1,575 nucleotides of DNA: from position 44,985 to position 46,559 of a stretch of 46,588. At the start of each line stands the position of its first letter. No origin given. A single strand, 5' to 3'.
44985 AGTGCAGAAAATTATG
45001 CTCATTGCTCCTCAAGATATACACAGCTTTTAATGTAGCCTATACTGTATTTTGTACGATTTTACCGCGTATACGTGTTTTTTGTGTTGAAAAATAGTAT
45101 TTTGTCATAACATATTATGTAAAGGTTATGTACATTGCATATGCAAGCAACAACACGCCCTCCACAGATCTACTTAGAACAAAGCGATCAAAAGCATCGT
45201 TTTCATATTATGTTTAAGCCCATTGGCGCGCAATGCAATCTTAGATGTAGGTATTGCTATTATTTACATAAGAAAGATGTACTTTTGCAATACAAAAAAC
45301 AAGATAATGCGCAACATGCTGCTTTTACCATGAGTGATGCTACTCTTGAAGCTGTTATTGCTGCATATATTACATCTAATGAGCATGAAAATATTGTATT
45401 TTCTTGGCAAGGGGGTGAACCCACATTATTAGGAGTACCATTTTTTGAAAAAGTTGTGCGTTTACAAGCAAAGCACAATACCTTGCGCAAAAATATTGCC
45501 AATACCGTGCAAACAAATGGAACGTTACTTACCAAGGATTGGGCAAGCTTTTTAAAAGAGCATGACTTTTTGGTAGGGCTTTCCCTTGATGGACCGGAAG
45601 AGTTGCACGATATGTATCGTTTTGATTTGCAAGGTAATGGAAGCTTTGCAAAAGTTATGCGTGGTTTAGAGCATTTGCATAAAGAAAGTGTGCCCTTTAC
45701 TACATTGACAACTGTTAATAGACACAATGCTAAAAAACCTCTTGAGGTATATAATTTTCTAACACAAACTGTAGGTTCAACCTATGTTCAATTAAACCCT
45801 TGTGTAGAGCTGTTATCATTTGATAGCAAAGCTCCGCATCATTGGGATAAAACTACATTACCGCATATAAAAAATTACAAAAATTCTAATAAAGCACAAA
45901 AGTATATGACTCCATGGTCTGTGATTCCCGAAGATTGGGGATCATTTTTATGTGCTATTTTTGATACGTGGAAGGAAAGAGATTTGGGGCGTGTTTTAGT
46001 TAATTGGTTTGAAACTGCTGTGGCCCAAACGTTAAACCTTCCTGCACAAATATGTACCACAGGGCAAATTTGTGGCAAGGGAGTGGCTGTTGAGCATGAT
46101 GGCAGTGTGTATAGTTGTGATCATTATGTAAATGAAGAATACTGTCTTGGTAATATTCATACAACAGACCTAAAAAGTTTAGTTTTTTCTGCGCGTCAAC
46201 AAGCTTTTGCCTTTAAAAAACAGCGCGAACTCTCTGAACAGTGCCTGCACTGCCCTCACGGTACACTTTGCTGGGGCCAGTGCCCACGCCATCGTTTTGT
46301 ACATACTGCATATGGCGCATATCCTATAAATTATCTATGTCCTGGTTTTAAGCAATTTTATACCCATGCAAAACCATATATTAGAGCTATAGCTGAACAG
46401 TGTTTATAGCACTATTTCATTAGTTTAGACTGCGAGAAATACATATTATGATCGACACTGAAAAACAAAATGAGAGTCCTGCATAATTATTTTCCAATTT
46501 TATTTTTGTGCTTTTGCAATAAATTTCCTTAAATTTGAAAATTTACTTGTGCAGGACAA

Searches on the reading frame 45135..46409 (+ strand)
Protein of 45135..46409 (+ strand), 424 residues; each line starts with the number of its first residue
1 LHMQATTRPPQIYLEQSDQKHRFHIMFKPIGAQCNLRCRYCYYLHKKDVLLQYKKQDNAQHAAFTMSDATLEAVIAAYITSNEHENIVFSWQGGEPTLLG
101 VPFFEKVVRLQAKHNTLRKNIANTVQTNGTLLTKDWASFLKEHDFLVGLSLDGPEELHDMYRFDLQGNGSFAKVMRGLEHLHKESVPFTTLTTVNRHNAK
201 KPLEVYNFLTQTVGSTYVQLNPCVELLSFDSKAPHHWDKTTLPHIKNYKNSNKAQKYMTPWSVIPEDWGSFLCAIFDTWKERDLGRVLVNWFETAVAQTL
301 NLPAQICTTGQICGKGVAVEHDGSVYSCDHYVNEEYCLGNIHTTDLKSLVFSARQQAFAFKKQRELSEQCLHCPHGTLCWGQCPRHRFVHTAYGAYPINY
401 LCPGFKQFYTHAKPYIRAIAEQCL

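Call 95: search_protein_families(library=pfam, proteins=[window:45135-46409:+], max_evalue=0.0001)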
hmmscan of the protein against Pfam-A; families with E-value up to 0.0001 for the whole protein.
window:45135-46409:+ (424 aa): 3 families
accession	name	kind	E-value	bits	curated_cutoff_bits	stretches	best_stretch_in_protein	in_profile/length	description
PF04055.27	Radical_SAM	-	4.6e-19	69.6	29.5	1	31-209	4-166/166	Radical SAM superfamily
PF13186.11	SPASM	-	9.3e-10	39.1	21.5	1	315-374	6-67/67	Iron-sulfur cluster-binding domain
PF13353.11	Fer4_12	-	1.1e-05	26.2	22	1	32-148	13-114/137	4Fe-4S single cluster domain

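Call 96: search_protein_families(library=ncbifam, proteins=[window:45135-46409:+], max_evalue=0.00001)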
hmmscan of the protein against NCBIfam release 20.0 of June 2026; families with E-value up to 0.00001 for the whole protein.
window:45135-46409:+ (424 aa): 55 families (the best 25 are shown)
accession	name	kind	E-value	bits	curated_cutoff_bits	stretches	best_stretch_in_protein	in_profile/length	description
TIGR03942.1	sulfatase_rSAM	equivalog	3.3e-134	447.5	349.45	1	24-421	1-362/363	anaerobic sulfatase maturase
NF010308.0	PRK13745.1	equivalog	1.4e-106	356.9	484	1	21-418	11-387/412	anaerobic sulfatase-maturation protein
NF010321.0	PRK13758.1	equivalog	2.5e-69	234.2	441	2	24-228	5-199/370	anaerobic sulfatase-maturase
NF041298.1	rSAM_mat_DynA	equivalog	1.2e-56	192.3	450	2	28-212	6-177/356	dynobactin maturation radical SAM/SPASM protein DynA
NF041707.1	rSAM_YhhB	equivalog_domain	5.6e-39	134.1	445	1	30-392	8-342/369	cyclophane-forming radical SAM/SPASM peptide maturase YhhB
NF041300.1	rSAM_mat_DarW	exception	2.7e-38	131.9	650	2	31-197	48-200/415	radical SAM/SPASM peptide maturase DarW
NF038005.1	rSAM_mat_DarE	equivalog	2e-36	125.7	650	2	32-198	82-234/432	darobactin maturation radical SAM/SPASM protein DarE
NF047865.1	rSAM_PapB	equivalog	2.7e-36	125.5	340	1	31-257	10-221/330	PapB family radical SAM/SPASM ranthipeptide maturase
TIGR04261.1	rSAM_GlyRichRpt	subfamily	1.2e-32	113.4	310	1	33-211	6-175/363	cyclophane-forming radical SAM/SPASM peptide maturase GrrM/OscB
NF041718.1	rSAM_phane_AMC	equivalog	9.5e-32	110.4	425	1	32-221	14-186/362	cyclophane-forming radical SAM peptide maturase AmcB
TIGR04083.1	rSAM_pep_methan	hypoth_equivalog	2.3e-31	109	300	2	24-238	1-189/376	TIGR04083 family peptide-modifying radical SAM enzyme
TIGR04269.1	SAM_SPASM_FxsB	subfamily_domain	3.8e-30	105.1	370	1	30-407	8-356/363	FxsB family cyclophane-forming radical SAM/SPASM peptide maturase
TIGR03978.1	rSAM_paired_1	equivalog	5e-29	101.4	370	1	21-205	82-253/466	His-Xaa-Ser system radical SAM maturase HxsB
TIGR04068.1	rSAM_ocin_clost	equivalog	1.3e-27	96.8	500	1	23-190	83-241/462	Cys-rich peptide radical SAM maturase CcpM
TIGR03906.1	quino_hemo_SAM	equivalog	2.4e-25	89.1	453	1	28-222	98-283/467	quinohemoprotein amine dehydrogenase maturation protein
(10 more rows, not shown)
